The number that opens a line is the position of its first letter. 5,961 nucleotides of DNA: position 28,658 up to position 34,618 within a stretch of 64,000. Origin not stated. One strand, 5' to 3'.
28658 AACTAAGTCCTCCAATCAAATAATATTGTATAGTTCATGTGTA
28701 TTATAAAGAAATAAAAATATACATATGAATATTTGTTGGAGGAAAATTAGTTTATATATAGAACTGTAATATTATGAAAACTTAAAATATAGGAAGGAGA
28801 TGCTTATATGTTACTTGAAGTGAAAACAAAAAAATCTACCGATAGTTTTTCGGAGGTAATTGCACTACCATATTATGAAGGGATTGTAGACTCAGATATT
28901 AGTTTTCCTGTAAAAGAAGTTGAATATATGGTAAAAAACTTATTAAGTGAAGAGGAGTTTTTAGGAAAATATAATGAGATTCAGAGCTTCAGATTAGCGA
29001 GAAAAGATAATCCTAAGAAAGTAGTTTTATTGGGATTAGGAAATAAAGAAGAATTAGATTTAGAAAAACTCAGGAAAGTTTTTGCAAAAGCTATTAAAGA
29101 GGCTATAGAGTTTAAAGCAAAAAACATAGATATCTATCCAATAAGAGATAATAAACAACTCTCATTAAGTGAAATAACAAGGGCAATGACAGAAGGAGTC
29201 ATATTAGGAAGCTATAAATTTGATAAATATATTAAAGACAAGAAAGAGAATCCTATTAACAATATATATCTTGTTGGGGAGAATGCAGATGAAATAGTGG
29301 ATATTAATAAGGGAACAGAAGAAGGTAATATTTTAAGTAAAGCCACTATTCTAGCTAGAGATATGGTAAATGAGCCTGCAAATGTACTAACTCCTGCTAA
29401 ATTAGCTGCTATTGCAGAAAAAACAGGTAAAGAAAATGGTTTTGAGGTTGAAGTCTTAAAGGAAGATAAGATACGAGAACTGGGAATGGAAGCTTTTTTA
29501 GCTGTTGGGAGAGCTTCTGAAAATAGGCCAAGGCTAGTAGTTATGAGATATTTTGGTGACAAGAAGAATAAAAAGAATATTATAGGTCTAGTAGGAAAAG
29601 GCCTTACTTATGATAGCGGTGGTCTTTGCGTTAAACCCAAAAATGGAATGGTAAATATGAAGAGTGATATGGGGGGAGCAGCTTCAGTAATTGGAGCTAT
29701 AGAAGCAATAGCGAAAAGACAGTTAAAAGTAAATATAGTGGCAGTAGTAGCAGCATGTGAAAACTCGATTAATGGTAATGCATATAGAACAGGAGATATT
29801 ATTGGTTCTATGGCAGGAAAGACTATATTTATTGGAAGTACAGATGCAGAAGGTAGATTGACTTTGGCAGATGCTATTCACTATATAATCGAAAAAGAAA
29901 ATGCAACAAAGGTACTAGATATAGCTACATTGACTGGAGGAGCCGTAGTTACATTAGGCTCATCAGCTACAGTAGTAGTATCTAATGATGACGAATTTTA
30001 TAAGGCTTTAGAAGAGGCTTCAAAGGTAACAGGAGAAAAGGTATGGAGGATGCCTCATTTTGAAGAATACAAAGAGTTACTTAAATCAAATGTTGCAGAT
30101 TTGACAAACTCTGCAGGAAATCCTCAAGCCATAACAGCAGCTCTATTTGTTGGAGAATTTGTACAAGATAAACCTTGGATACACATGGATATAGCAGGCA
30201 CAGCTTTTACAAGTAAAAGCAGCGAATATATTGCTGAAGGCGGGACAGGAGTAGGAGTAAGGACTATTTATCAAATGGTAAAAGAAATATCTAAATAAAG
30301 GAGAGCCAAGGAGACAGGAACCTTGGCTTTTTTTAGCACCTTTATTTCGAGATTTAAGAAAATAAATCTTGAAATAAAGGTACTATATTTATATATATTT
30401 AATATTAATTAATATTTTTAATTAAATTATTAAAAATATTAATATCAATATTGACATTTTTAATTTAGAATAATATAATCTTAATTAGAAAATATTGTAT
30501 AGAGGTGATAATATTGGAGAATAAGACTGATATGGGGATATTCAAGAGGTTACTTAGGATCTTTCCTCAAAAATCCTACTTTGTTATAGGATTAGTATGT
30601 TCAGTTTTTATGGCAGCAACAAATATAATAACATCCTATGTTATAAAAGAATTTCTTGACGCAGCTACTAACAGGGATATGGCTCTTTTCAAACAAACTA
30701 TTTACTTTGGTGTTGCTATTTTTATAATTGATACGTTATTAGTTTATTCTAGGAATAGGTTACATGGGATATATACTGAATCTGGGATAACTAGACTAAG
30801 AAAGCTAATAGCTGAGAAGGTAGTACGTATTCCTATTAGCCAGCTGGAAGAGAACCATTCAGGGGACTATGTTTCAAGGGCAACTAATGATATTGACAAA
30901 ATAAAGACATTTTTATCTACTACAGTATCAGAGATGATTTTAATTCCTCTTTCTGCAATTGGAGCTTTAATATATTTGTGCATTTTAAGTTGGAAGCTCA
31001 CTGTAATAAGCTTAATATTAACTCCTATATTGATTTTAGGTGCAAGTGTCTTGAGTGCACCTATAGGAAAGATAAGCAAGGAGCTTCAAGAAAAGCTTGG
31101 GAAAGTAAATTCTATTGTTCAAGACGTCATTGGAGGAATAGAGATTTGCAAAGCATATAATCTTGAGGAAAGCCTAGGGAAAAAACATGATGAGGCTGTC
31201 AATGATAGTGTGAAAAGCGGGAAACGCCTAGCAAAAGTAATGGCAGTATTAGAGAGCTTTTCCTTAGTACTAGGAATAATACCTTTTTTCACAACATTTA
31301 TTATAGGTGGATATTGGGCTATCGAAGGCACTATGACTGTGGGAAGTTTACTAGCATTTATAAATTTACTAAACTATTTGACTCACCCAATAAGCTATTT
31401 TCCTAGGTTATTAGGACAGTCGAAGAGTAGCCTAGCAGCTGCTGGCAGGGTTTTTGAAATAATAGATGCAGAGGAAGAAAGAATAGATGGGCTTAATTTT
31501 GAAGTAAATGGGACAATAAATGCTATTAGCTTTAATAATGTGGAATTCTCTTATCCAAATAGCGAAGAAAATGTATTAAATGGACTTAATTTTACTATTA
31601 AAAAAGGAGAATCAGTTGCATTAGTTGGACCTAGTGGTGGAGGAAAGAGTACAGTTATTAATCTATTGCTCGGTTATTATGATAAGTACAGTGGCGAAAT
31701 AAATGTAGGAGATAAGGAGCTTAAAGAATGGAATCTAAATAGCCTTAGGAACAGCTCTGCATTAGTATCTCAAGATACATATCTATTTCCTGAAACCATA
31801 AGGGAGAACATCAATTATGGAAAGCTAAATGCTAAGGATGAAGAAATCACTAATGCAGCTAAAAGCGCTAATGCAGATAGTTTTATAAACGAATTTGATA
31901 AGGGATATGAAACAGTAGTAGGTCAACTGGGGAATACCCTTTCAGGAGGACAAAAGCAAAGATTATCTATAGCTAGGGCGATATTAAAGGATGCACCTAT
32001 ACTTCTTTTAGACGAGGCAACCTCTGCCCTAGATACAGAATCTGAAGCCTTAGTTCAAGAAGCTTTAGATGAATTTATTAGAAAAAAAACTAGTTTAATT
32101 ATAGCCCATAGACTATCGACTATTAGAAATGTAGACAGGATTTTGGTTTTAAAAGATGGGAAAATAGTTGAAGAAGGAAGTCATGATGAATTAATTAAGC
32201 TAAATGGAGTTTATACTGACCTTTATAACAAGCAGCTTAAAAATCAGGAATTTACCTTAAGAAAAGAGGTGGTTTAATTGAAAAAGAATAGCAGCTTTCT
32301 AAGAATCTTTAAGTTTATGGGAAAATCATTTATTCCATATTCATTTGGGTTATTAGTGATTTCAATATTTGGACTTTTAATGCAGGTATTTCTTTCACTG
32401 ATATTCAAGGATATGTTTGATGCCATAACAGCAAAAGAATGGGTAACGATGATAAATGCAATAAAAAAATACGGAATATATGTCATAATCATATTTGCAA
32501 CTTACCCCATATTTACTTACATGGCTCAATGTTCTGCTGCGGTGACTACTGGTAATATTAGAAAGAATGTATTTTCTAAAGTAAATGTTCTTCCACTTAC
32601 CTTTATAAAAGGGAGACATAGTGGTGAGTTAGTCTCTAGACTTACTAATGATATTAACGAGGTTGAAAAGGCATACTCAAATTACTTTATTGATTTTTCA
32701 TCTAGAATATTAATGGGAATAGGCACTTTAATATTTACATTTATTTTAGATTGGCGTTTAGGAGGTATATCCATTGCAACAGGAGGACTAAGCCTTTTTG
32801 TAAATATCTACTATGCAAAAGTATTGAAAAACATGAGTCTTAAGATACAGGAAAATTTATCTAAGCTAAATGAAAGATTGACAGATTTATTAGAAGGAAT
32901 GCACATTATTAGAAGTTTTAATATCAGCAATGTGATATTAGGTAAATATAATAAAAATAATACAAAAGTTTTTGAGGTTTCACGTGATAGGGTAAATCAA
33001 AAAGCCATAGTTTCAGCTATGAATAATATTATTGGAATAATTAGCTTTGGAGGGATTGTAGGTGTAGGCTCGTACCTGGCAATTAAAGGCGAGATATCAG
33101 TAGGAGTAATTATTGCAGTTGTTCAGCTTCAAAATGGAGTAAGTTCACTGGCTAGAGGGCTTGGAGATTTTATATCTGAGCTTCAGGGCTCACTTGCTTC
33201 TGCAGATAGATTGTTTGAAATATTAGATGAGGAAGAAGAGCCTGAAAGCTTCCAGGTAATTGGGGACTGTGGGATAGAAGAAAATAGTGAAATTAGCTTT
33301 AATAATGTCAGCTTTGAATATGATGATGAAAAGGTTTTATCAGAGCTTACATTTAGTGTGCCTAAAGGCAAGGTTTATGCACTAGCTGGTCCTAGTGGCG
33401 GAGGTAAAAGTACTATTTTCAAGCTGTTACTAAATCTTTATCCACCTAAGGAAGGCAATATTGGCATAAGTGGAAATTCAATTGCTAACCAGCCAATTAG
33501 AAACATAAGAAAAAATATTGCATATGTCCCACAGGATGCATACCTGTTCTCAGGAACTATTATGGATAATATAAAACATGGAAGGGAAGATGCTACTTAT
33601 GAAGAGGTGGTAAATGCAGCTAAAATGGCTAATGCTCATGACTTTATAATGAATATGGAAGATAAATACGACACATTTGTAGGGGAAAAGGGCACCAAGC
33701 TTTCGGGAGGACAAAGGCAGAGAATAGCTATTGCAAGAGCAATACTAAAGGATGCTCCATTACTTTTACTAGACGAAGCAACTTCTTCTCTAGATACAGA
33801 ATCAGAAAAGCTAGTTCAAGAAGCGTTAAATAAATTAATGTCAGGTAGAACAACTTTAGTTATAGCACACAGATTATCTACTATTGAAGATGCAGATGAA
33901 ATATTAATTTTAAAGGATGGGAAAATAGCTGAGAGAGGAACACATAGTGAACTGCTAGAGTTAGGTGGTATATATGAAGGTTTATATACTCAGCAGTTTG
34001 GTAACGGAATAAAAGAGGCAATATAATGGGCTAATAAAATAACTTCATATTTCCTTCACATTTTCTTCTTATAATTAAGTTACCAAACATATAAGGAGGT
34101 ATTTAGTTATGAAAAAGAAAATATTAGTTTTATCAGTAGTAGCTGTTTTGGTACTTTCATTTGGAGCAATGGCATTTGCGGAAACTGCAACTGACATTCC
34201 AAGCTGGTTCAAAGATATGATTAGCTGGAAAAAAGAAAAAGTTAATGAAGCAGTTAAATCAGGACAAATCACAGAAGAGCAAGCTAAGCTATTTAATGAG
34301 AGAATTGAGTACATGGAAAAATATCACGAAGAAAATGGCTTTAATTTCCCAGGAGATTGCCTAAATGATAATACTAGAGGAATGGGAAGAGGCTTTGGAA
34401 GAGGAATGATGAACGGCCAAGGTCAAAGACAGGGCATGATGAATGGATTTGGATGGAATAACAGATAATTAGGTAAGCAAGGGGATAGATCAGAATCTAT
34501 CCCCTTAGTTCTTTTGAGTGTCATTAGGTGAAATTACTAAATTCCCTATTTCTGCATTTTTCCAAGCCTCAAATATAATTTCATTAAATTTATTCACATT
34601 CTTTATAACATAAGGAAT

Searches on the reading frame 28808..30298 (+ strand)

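Call 74: search_protein_families(library=pfam, proteins=[window:28808-30298:+], max_evalue=0.001)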
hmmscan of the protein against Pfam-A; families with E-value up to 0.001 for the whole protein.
window:28808-30298:+ (496 aa): 2 families
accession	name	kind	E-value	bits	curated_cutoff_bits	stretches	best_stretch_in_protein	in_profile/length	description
PF00883.26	Peptidase_M17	-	8.7e-119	396.8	25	1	182-487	2-309/310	Cytosol aminopeptidase family, catalytic domain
PF02789.23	Peptidase_M17_N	-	1.2e-19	70.9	23.4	1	38-143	21-127/129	Cytosol aminopeptidase family, N-terminal domain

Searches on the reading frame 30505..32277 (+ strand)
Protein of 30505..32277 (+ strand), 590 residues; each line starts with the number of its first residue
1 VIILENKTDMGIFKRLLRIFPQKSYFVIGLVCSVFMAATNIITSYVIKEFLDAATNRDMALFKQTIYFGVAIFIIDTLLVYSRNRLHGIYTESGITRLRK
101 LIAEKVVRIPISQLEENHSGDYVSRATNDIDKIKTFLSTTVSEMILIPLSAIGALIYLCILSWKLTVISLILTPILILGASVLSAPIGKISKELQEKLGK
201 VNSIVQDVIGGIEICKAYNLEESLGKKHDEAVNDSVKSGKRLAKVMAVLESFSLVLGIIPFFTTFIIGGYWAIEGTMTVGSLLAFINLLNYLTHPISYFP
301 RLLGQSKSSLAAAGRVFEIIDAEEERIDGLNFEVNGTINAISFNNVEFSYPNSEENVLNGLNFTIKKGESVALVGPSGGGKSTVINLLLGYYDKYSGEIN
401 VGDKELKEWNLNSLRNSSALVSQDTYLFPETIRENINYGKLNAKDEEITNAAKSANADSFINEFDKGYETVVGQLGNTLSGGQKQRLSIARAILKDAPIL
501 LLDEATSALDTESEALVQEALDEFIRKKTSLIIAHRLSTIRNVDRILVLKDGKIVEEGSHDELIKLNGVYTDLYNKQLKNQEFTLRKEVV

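Call 74: search_protein_families(library=pfam, proteins=[window:30505-32277:+], max_evalue=0.001)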
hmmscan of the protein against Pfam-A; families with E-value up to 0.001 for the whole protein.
window:30505-32277:+ (590 aa): 5 families
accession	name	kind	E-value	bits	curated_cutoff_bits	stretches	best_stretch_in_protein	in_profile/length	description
PF00664.28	ABC_membrane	-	5.1e-48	164.6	28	1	27-295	2-273/274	ABC transporter transmembrane region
PF00005.33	ABC_tran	-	1.9e-34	119.6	25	1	358-507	1-137/137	ABC transporter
PF02463.25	SMC_N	-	3e-06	27.3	40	1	440-548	91-210/220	RecF/RecN/SMC N terminal domain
PF09818.15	ABC_ATPase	-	0.0002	20.9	23.2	0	451-540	131-227/283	P-loop domain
PF03193.22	RsgA_GTPase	-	0.00032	21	30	1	354-399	93-137/174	RsgA GTPase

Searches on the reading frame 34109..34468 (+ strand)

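Call 5: search_protein_families(library=pfam, proteins=[window:34109-34468:+], max_evalue=0.01)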
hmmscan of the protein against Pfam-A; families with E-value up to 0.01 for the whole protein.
window:34109-34468:+ (119 aa): 2 families
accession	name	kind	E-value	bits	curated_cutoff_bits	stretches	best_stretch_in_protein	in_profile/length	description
PF10925.13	DUF2680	-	1.4e-08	35.1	25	1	31-78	10-57/57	Protein of unknown function (DUF2680)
PF09693.15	Phage_XkdX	-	0.0058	17.1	23.5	1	39-58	12-31/40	Phage uncharacterised protein (Phage_XkdX)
